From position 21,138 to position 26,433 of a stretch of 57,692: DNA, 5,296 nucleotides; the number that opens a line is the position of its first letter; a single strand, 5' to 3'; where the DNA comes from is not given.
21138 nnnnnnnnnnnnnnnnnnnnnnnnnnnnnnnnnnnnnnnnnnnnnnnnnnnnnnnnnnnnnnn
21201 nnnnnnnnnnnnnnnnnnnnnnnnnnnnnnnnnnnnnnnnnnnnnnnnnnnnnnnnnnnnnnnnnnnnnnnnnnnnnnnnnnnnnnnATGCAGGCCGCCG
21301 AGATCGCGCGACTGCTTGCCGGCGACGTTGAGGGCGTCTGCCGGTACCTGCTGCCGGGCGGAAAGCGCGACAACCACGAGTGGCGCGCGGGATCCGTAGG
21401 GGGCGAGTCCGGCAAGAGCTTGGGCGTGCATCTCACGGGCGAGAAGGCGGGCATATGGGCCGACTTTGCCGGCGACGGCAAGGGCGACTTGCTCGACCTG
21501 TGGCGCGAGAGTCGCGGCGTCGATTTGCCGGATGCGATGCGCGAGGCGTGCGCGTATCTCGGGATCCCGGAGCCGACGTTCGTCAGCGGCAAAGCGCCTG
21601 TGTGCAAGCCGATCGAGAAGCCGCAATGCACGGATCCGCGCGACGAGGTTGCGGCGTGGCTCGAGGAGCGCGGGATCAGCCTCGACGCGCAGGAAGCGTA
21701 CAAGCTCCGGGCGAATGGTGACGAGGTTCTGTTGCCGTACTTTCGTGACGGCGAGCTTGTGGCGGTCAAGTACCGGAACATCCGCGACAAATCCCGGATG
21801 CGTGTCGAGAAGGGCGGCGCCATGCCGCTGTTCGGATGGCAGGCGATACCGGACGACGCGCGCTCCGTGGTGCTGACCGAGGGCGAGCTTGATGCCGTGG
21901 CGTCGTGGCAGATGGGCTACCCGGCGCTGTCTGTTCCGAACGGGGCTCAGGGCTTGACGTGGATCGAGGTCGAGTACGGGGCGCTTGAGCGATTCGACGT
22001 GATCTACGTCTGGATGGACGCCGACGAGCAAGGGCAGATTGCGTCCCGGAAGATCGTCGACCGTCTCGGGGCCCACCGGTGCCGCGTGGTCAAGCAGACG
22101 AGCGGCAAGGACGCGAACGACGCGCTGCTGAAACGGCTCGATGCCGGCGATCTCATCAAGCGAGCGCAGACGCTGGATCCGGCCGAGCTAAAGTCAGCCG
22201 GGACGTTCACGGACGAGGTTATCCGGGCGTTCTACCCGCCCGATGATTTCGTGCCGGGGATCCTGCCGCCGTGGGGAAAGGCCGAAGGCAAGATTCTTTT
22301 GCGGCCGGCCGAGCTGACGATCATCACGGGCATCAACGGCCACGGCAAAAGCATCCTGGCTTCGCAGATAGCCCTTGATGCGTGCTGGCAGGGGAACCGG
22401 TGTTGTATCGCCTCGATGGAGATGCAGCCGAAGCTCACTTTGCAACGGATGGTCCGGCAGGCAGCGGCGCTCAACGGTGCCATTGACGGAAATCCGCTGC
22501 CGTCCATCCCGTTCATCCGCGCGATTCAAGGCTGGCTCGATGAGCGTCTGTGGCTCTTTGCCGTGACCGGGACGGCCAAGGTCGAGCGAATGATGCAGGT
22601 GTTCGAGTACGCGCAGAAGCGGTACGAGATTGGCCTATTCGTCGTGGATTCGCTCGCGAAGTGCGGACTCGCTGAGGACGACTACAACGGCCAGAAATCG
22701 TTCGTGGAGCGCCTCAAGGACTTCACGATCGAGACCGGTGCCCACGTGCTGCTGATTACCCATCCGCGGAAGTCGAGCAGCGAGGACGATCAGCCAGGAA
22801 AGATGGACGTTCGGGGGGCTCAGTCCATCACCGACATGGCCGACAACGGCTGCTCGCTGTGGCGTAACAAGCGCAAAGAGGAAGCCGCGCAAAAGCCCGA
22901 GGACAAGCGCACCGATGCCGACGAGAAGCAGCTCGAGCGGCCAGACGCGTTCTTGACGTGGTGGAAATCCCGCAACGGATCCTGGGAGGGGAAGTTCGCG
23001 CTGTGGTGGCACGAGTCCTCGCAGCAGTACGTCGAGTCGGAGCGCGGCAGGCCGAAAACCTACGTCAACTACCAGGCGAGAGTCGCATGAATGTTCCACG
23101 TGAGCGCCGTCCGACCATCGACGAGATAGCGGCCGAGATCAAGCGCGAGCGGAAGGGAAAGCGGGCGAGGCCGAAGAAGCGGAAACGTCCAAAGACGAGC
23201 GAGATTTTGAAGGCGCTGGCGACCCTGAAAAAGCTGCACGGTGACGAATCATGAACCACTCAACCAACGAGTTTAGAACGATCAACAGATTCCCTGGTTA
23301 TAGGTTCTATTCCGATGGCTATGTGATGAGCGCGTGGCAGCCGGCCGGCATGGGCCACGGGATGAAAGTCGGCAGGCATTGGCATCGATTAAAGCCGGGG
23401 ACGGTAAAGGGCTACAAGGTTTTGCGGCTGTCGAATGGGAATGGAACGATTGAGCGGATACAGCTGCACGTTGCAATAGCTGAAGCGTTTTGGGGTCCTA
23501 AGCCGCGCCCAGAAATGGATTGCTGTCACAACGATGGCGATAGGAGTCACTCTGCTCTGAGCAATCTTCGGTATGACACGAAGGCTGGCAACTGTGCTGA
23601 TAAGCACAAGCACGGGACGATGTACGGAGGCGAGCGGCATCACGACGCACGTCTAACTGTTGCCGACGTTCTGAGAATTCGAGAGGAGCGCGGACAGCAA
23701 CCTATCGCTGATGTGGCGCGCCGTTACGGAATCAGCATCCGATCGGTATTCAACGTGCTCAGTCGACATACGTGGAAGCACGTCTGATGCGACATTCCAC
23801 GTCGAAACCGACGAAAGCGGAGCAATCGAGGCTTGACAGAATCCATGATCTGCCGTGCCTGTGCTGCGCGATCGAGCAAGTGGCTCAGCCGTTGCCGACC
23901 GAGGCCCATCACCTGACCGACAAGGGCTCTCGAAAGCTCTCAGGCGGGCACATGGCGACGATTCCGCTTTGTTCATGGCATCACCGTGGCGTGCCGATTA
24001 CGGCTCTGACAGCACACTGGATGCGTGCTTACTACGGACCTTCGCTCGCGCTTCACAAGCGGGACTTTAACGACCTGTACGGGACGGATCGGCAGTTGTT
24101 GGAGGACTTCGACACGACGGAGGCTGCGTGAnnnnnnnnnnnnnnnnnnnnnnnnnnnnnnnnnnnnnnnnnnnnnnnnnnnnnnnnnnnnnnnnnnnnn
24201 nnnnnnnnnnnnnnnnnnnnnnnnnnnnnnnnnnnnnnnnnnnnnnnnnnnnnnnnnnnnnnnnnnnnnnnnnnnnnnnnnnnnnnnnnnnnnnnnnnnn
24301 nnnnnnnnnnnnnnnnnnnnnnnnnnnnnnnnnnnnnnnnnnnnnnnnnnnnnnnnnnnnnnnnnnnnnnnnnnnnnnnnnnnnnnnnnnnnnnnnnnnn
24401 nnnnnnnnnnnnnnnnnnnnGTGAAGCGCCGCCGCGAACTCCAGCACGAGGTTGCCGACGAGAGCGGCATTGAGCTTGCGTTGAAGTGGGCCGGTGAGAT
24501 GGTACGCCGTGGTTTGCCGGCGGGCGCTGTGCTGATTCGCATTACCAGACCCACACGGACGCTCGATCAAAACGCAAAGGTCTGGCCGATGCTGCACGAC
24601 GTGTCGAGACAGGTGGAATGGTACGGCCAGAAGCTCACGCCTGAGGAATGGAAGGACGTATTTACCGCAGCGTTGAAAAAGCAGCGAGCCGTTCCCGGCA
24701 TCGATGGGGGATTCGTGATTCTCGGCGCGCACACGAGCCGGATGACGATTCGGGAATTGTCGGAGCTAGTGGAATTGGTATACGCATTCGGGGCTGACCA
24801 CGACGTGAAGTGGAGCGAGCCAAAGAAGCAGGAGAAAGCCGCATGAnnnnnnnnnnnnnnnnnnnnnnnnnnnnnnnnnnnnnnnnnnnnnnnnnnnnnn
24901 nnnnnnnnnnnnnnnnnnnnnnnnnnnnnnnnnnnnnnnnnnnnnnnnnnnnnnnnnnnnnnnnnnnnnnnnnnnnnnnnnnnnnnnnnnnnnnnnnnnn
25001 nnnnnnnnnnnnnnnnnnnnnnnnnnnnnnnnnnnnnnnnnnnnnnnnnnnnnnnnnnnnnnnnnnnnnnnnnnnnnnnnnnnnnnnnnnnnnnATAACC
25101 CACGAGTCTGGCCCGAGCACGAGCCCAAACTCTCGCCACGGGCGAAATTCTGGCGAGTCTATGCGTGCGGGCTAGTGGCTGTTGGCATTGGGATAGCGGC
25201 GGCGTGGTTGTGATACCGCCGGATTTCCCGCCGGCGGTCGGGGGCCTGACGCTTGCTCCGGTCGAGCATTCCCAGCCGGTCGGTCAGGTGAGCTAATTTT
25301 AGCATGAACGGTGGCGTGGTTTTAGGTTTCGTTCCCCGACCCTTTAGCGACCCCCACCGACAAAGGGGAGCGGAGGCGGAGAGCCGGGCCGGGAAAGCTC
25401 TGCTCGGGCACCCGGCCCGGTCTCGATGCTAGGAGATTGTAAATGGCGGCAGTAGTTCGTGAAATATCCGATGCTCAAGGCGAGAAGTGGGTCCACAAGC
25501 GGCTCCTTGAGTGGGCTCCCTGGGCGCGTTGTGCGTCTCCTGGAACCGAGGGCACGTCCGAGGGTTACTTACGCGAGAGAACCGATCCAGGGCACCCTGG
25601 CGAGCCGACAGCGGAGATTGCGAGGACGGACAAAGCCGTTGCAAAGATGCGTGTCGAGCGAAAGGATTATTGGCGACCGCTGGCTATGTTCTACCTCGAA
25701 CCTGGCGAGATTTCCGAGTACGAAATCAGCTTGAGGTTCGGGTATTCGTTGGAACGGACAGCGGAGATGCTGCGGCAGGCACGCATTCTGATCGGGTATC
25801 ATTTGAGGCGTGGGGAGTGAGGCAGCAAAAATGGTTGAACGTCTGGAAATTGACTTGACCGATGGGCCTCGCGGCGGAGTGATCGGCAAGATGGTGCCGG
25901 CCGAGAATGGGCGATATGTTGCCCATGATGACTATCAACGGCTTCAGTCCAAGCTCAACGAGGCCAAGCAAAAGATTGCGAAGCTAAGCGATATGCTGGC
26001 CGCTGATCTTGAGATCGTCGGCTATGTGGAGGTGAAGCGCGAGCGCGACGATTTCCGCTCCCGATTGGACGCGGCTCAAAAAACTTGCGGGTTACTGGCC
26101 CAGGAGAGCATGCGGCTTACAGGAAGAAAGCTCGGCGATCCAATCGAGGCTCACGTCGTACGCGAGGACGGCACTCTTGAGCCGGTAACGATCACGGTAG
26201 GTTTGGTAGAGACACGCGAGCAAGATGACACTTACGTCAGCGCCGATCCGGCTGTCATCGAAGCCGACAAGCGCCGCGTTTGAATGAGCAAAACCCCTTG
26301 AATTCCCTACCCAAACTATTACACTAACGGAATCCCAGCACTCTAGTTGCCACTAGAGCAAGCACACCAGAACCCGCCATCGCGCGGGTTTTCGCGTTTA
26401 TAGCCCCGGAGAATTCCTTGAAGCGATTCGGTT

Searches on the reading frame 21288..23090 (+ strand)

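Call 31: search_protein_families(library=pfam, proteins=[window:21288-23090:+], max_evalue=0.001)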
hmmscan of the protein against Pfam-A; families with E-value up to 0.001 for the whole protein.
window:21288-23090:+ (600 aa): 5 families
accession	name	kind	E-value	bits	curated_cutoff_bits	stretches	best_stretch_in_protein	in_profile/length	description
PF13481.12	AAA_25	-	8.4e-12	45.6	27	1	337-497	29-194/195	AAA domain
PF03796.21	DnaB_C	-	6.5e-10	39.3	27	1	338-581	16-253/255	DnaB-like helicase C terminal domain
PF13155.12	Toprim_2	-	1.3e-08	35.5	22.1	1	195-280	1-88/88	Toprim-like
PF06745.19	ATPase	-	2.5e-06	27.5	26.6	1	342-499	20-170/231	KaiC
PF13362.12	Toprim_3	-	0.0004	21.2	27.2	1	219-283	28-92/95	Toprim domain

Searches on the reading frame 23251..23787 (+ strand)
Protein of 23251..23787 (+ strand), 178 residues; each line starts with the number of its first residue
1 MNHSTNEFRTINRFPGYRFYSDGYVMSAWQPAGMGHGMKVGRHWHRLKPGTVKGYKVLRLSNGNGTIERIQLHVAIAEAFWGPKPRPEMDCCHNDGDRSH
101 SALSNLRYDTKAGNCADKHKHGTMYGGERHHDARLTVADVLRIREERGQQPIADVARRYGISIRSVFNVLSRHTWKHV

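Call 31: search_protein_families(library=pfam, proteins=[window:23251-23787:+], max_evalue=0.001)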
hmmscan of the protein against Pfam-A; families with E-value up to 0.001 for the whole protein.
window:23251-23787:+ (178 aa): 1 family
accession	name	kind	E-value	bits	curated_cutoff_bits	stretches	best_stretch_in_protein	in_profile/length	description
PF13392.12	HNH_3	-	1.4e-05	25.1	24.8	1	72-114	3-44/46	HNH endonuclease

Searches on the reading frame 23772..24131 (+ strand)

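Call 31: search_protein_families(library=pfam, proteins=[window:23772-24131:+], max_evalue=0.001)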
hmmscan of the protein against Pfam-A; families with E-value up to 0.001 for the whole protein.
window:23772-24131:+ (119 aa): 1 family
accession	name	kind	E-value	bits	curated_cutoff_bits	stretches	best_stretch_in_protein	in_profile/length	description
PF16786.11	RecA_dep_nuc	-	1.1e-21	77.3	26.9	1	13-112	1-97/103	Recombination enhancement, RecA-dependent nuclease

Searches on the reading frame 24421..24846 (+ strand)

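Call 31: search_protein_families(library=pfam, proteins=[window:24421-24846:+], max_evalue=0.001)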
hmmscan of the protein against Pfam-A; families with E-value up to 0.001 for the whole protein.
window:24421-24846:+ (141 aa): 1 family
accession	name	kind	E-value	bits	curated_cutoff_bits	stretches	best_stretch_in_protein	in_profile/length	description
PF05772.17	NinB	-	1.9e-39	134.9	23.8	1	36-132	30-131/131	NinB protein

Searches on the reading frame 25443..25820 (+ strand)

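Call 5: search_protein_families(library=pfam, proteins=[window:25443-25820:+], max_evalue=1)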
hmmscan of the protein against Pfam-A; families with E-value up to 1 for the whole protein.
window:25443-25820:+ (125 aa): 2 families
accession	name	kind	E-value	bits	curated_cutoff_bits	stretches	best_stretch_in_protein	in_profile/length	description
PF12829.12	Mhr1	-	0.11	13.1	27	1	69-89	41-61/84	Transcriptional regulation of mitochondrial recombination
PF05515.16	Viral_NABP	-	0.13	12.6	23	0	5-37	14-48/227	Viral nucleic acid binding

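Call 6: search_protein_families(library=phrogs, proteins=[window:25443-25820:+], max_evalue=0.1)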
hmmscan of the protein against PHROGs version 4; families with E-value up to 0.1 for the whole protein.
window:25443-25820:+ (125 aa): 1 family
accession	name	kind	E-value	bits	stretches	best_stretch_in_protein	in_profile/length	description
phrog_15818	-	unknown function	0.0074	17.1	1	26-81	53-110/113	-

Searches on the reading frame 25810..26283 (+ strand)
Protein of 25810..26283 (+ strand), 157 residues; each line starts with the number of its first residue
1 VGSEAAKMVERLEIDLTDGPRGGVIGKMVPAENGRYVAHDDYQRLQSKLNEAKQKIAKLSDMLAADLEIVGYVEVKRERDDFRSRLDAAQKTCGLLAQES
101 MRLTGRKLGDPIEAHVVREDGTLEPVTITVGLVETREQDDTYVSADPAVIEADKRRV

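Call 5: search_protein_families(library=pfam, proteins=[window:25810-26283:+], max_evalue=1)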
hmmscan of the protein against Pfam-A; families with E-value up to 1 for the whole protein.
window:25810-26283:+ (157 aa): 5 families
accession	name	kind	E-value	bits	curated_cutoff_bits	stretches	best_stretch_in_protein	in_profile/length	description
PF04210.18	MtrG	-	0.002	18.4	27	1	37-57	7-27/64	Tetrahydromethanopterin S-methyltransferase, subunit G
PF14197.11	Cep57_CLD_2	-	0.067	13.7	27.1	1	43-103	6-57/67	Centrosome localisation domain of PPC89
PF02185.22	HR1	-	0.072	13.5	33.1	1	43-67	36-59/67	Hr1 repeat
PF21825.2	crAss001_48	-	0.085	13.2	24.8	1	41-64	3-26/61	crAss001_48 related protein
PF10186.14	ATG14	-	0.28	10.6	33.2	1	40-92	83-138/347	Vacuolar sorting 38 and autophagy-related subunit 14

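Call 6: search_protein_families(library=phrogs, proteins=[window:25810-26283:+], max_evalue=0.1)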
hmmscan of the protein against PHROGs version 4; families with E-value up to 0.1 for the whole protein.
window:25810-26283:+ (157 aa): 3 families
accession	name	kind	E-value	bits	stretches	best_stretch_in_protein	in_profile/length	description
phrog_1378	-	unknown function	0.02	16.2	0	26-61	33-68/82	-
phrog_95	-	integration and excision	0.047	13.3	1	39-96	453-508/651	integrase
phrog_6033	-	unknown function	0.088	13.7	0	76-90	47-61/73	-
